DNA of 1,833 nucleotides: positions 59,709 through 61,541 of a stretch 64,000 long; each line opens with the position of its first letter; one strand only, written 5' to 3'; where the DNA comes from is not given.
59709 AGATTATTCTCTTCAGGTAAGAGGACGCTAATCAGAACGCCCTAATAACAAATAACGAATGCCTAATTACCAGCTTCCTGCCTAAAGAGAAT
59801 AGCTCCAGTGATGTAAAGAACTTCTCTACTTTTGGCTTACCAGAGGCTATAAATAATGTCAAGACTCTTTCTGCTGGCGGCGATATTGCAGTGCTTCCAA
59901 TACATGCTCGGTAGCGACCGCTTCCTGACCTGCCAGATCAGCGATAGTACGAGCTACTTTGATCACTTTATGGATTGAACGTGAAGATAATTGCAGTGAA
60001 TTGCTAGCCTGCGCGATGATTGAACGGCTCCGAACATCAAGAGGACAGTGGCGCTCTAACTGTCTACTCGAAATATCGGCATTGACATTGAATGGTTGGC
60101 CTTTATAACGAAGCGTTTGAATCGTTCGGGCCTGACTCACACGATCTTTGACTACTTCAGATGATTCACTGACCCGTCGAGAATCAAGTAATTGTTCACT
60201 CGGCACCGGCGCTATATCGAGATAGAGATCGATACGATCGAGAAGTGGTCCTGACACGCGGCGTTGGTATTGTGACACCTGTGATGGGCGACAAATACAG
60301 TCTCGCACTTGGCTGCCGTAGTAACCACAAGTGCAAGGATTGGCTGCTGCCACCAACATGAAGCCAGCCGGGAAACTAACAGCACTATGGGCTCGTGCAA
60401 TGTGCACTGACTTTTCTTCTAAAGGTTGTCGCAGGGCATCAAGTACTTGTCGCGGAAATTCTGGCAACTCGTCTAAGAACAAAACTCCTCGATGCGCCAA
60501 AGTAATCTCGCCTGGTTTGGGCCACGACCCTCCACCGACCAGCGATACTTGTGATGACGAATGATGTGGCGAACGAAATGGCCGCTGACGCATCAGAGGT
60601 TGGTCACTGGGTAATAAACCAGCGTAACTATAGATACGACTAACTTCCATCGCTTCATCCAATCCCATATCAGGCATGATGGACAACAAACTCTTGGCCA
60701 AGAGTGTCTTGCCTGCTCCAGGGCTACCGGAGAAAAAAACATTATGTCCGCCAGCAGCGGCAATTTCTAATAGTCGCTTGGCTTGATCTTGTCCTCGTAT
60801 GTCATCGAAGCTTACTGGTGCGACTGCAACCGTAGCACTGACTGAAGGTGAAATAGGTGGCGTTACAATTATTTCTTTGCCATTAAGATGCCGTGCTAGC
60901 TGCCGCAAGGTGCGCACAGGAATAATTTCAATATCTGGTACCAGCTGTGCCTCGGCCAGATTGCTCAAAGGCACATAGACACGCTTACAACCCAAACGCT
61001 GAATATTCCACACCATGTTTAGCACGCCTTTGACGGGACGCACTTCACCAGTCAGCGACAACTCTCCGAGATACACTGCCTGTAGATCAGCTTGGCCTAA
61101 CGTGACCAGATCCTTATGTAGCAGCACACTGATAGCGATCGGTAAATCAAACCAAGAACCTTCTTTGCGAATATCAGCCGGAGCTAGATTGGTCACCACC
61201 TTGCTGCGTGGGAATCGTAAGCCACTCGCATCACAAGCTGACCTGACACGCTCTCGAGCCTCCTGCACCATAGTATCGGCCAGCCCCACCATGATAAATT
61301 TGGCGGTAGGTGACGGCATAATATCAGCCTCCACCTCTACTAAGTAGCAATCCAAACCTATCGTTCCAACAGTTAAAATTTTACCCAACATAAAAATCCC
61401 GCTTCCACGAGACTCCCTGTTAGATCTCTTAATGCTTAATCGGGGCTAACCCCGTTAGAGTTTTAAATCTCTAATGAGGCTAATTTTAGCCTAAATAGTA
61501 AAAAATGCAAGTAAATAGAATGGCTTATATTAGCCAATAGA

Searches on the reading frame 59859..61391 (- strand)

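Call 24: search_protein_families(library=pfam, proteins=[window:59859-61391:-], max_evalue=0.01)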
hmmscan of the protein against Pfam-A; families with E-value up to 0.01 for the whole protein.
window:59859-61391:- (510 aa): 11 families
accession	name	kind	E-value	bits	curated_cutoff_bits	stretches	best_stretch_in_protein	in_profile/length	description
PF01078.27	Mg_chelatase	-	1.6e-87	292.7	20.3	1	195-400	2-206/207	Magnesium chelatase, subunit ChlI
PF13541.12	ChlI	-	1.3e-34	119.1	27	1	20-144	1-121/121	Subunit ChlI of Mg-chelatase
PF13335.12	Mg_chelatase_C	-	1.7e-29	102.7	26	1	409-504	2-94/94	Magnesium chelatase, subunit ChlI C-terminal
PF07728.20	AAA_5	-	3.4e-08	34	22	1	217-353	1-124/139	AAA domain (dynein-related subfamily)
PF00493.29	MCM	-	1.1e-07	31.7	23.3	1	292-390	113-201/224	MCM P-loop domain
PF00158.32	Sigma54_activat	-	1.7e-05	25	20.2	1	291-349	84-140/168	Sigma-54 interaction domain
PF07726.17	AAA_3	-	0.00054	20.3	27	0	218-354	2-114/131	ATPase family associated with various cellular activities (AAA)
PF05362.19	Lon_C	-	0.0012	18.8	21.1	1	100-154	128-187/205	Lon protease (S16) C-terminal proteolytic domain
PF20030.5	bpMoxR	-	0.0063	16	27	0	200-237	16-53/205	MoxR domain in the MoxR-vWA-beta-propeller ternary systems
PF00004.35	AAA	-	0.0084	17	21.2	0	218-239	1-22/131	ATPase family associated with various cellular activities (AAA)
PF05496.18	RuvB_N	-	0.0098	16.1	27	0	192-235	3-53/159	Holliday junction DNA helicase RuvB P-loop domain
